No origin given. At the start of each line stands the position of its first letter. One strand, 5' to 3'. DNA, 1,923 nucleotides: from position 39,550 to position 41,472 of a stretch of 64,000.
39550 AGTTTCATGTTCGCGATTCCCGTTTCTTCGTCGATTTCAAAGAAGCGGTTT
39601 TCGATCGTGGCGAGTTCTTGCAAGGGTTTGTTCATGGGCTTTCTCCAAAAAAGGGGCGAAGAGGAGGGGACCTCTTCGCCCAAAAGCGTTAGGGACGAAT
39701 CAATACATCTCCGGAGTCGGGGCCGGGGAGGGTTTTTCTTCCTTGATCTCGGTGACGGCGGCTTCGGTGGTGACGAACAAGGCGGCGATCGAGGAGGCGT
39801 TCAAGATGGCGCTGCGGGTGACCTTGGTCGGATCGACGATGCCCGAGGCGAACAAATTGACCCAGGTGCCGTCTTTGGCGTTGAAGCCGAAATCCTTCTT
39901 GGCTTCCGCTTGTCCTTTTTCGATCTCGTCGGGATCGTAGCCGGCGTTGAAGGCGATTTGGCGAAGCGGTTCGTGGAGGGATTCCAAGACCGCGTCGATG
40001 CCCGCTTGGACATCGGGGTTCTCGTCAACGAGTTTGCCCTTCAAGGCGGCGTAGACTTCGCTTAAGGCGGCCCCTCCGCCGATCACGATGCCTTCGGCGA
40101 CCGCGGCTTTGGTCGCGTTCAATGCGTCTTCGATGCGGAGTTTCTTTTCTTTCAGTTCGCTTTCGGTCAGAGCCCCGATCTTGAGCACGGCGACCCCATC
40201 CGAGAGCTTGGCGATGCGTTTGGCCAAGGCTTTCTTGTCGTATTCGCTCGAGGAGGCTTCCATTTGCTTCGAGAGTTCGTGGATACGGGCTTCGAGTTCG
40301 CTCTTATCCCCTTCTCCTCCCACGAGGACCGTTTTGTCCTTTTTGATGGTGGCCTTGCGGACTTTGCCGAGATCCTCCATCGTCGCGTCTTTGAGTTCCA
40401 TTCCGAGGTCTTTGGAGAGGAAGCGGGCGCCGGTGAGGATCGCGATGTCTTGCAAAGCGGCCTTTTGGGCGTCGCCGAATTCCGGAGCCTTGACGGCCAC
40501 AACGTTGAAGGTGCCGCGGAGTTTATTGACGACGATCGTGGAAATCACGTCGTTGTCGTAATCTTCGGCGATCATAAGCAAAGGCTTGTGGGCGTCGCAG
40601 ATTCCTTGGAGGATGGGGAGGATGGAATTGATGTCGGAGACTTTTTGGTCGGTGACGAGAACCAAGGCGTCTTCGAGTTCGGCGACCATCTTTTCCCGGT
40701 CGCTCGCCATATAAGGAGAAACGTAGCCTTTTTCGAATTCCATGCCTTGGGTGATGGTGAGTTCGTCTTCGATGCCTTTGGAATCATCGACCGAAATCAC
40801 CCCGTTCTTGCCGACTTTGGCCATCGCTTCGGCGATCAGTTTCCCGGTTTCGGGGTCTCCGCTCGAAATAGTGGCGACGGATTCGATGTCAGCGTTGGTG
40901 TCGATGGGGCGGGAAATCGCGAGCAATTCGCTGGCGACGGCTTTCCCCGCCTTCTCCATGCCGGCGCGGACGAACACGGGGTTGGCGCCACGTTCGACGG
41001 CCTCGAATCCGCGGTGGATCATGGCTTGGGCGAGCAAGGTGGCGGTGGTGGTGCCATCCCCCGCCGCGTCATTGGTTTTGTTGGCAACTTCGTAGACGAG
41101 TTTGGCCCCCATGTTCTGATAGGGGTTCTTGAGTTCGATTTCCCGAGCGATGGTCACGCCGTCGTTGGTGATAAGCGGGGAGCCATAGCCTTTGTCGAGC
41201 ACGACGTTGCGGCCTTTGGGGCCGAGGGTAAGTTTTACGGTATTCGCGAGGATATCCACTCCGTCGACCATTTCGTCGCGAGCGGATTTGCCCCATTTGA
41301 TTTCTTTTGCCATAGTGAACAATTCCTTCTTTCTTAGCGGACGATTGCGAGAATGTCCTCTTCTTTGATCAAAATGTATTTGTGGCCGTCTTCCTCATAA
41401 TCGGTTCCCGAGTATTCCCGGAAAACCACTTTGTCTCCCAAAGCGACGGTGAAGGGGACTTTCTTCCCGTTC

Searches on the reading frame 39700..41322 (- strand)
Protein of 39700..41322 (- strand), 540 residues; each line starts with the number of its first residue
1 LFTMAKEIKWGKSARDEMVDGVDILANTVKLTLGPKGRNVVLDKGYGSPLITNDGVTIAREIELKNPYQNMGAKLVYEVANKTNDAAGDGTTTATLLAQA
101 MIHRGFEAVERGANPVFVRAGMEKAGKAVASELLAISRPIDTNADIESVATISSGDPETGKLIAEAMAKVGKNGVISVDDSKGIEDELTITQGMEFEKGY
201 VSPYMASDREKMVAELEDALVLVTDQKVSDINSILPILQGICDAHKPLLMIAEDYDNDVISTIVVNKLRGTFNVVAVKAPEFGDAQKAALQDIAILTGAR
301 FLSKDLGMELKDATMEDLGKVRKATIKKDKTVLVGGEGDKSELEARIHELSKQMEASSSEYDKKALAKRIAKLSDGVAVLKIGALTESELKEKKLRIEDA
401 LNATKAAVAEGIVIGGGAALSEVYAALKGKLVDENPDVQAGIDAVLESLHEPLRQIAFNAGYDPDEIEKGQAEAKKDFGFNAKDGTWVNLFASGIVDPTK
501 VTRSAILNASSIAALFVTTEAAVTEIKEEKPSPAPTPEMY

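Call 73: search_protein_families(library=pfam, proteins=[window:39700-41322:-], max_evalue=0.00001)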
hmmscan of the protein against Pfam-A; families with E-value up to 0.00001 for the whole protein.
window:39700-41322:- (540 aa): 1 family
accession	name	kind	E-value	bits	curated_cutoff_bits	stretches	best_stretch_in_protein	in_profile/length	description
PF00118.29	Cpn60_TCP1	-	1.6e-65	222.1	34.3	1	25-523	1-486/490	TCP-1/cpn60 chaperonin family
